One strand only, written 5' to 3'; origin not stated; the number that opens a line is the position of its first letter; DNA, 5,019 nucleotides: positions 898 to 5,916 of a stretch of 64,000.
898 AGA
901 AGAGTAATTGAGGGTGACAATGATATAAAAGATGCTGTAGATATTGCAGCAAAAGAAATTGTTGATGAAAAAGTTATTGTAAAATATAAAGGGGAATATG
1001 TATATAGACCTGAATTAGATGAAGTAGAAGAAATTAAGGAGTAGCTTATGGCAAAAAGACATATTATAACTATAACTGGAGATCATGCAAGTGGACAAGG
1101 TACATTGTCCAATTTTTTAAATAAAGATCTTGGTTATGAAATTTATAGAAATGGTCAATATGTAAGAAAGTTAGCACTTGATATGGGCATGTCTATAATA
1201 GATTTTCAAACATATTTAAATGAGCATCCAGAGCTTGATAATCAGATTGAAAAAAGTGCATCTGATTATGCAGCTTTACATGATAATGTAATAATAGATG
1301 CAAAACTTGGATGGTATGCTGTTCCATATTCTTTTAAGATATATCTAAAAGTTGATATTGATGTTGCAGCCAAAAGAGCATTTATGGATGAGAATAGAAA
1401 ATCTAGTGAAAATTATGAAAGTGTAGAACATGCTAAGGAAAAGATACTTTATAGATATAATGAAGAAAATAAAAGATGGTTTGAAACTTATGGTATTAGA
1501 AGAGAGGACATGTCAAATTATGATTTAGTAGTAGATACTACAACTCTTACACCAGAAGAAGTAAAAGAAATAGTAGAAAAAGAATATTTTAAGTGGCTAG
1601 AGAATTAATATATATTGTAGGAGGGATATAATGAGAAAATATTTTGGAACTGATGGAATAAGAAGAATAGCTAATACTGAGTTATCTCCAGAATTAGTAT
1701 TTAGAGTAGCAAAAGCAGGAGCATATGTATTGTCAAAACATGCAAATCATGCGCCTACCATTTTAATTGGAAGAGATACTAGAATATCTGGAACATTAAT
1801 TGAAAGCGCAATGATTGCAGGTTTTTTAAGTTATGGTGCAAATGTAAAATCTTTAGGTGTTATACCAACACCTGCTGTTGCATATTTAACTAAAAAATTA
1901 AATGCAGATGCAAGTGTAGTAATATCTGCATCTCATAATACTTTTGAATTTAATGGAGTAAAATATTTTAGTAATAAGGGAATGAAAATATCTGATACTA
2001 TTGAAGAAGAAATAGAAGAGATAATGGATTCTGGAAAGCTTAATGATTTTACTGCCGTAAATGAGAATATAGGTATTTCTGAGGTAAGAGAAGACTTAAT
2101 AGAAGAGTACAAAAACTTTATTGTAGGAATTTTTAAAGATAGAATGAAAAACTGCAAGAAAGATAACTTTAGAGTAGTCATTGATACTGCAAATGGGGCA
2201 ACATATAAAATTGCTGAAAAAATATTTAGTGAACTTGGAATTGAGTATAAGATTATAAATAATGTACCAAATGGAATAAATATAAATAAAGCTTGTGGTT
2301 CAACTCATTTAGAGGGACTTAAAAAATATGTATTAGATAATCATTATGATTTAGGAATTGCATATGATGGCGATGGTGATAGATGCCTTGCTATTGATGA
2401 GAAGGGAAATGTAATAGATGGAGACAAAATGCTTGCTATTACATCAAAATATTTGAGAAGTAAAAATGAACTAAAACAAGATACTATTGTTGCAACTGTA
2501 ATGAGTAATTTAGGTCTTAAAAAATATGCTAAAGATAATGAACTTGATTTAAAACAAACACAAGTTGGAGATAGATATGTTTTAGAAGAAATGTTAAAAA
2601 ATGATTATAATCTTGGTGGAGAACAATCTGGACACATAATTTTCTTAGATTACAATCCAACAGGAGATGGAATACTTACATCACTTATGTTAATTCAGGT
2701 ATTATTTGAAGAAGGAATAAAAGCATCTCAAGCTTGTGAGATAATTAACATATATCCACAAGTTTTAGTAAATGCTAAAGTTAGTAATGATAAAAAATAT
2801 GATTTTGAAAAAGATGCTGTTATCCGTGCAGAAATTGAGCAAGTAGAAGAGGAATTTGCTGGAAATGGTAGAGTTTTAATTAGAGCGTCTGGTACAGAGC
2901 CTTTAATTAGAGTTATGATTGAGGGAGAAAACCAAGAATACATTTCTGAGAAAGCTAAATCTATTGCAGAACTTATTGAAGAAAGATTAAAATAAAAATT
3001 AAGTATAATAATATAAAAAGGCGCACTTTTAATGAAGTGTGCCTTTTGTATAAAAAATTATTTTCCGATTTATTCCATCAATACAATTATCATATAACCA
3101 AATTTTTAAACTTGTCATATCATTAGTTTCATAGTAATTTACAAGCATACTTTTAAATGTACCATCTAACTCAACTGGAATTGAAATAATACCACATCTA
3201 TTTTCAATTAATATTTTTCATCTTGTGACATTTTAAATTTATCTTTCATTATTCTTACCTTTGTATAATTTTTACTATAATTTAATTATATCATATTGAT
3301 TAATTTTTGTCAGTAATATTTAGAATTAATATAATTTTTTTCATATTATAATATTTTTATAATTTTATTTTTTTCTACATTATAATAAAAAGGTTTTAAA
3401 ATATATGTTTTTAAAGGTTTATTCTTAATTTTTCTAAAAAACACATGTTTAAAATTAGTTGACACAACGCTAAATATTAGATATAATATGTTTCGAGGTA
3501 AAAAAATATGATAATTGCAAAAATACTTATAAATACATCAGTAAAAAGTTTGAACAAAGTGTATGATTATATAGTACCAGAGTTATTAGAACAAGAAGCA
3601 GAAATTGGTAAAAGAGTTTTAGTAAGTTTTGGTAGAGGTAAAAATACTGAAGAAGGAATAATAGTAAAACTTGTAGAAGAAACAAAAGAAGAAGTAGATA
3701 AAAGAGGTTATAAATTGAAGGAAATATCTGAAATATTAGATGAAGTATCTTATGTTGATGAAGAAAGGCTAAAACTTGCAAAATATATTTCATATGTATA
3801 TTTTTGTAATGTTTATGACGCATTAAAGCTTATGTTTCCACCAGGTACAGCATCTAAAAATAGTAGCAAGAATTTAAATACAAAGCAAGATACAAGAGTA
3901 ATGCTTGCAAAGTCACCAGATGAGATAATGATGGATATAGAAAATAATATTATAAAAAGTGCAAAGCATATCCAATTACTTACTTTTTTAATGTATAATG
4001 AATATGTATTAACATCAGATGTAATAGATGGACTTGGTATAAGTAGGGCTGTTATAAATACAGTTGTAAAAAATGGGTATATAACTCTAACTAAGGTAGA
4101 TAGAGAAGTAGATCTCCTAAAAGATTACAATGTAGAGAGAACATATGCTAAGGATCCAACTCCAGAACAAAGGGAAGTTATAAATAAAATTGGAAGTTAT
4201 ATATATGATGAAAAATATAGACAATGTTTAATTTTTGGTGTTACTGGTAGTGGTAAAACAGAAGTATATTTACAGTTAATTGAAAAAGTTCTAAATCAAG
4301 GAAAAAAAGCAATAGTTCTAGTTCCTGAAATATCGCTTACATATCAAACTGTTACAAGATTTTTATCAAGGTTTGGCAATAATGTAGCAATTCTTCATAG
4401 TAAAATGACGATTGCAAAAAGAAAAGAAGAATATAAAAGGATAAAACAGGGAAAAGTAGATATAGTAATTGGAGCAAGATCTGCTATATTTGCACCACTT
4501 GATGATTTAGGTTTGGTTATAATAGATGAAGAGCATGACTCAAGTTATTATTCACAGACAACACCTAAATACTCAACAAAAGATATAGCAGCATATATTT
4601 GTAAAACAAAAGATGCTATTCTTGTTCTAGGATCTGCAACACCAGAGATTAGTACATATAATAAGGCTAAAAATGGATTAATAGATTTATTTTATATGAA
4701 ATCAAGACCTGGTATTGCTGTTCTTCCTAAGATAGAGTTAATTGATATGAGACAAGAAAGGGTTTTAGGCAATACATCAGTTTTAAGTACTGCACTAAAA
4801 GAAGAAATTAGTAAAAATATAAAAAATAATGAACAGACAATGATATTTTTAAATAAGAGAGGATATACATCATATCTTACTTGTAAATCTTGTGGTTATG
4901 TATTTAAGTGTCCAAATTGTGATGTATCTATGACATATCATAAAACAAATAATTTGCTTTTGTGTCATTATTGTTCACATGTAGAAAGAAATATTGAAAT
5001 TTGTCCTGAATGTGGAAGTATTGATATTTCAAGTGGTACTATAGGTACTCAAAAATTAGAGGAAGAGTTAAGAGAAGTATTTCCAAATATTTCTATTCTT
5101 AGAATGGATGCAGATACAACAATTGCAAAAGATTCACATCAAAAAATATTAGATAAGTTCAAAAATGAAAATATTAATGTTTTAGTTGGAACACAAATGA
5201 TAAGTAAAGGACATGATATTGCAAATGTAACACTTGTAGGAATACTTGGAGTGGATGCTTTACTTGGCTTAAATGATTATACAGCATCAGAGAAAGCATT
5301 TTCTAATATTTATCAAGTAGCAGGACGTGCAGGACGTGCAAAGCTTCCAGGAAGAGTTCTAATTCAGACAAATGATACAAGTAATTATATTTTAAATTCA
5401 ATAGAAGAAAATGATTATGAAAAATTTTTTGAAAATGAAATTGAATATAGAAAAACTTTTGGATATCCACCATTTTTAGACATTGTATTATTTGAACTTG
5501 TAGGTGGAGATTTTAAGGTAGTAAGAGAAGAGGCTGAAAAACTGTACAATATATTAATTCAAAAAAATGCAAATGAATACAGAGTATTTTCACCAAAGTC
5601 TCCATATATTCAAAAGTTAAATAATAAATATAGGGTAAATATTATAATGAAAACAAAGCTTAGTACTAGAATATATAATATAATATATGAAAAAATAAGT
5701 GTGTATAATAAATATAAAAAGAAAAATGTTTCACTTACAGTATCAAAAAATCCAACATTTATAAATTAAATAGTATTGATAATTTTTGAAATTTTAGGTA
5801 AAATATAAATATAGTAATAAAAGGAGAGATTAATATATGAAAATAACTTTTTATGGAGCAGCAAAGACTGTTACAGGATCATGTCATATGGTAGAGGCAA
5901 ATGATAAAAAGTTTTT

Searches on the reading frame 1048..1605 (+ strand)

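Call 42: search_protein_families(library=pfam, proteins=[window:1048-1605:+], max_evalue=0.00001)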
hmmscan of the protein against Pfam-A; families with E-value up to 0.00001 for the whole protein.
window:1048-1605:+ (186 aa): 4 families
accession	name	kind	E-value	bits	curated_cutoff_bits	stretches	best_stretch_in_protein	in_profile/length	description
PF13189.12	Cytidylate_kin2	-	2.3e-11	44.6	28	1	6-165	1-175/176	Cytidylate kinase-like family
PF02224.24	Cytidylate_kin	-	6.9e-08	32.9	26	0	57-177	92-206/211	Cytidylate kinase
PF13238.12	AAA_18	-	4.4e-07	30.9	29.4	1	7-114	1-111/128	AAA domain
PF13207.12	AAA_17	-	2.8e-06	28.1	27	0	11-119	2-127/136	AAA domain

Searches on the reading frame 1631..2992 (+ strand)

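Call 42: search_protein_families(library=pfam, proteins=[window:1631-2992:+], max_evalue=0.00001)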
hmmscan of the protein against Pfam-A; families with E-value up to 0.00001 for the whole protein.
window:1631-2992:+ (454 aa): 4 families
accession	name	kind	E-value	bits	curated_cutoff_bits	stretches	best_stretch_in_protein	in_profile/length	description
PF02878.22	PGM_PMM_I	-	1.8e-41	141.5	22.5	1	2-136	1-135/138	Phosphoglucomutase/phosphomannomutase, alpha/beta/alpha domain I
PF02880.22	PGM_PMM_III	-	1.8e-34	118.7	20.7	1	263-372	1-112/115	Phosphoglucomutase/phosphomannomutase, alpha/beta/alpha domain III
PF00408.26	PGM_PMM_IV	-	5.1e-17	62.1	23.1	1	379-447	1-67/68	Phosphoglucomutase/phosphomannomutase, C-terminal domain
PF02879.22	PGM_PMM_II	-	1.6e-16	61.1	29.3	1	159-259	2-103/103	Phosphoglucomutase/phosphomannomutase, alpha/beta/alpha domain II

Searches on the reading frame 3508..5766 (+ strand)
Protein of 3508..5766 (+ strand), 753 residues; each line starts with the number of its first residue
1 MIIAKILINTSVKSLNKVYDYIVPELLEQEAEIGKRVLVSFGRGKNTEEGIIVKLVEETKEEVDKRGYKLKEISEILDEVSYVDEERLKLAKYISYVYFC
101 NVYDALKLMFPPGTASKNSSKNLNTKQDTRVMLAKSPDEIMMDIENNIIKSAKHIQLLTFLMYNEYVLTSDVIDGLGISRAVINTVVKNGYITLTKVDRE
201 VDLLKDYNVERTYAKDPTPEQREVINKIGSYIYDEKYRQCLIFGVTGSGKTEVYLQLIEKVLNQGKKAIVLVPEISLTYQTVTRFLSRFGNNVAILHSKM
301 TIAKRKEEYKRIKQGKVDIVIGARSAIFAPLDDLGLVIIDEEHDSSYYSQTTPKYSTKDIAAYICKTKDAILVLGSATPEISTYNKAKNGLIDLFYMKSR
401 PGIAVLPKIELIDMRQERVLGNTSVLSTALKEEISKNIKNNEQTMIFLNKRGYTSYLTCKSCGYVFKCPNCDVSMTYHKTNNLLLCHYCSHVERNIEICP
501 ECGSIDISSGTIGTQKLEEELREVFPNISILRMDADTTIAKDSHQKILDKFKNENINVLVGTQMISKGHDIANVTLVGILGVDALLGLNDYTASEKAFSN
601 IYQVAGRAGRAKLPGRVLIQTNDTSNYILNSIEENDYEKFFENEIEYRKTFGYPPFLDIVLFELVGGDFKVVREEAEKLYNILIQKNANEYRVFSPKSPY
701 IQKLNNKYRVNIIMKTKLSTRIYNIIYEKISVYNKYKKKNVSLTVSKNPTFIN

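Call 42: search_protein_families(library=pfam, proteins=[window:3508-5766:+], max_evalue=0.00001)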
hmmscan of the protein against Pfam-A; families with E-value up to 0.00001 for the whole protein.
window:3508-5766:+ (753 aa): 6 families
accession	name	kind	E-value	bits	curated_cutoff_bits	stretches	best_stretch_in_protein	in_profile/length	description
PF00270.35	DEAD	-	2.3e-21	76.7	26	1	218-384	1-164/167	DEAD/DEAH box helicase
PF00271.37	Helicase_C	-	7.6e-20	71.7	23.5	1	516-612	27-110/110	Helicase conserved C-terminal domain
PF17764.6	PriA_3primeBD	-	1.5e-19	70.1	22.7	1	6-111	2-96/96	3'DNA-binding domain (3'BD)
PF04851.21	ResIII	-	2e-19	70.6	22.5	1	216-380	3-163/164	Type III restriction enzyme, res subunit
PF18319.7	Zn_ribbon_PriA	-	3.2e-11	43.4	26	1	468-494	1-27/27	PriA DNA helicase Cys-rich region (CRR) domain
PF18074.6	PriA_C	-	2.2e-09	38.4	26.9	1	655-749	1-95/95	Primosomal protein N C-terminal domain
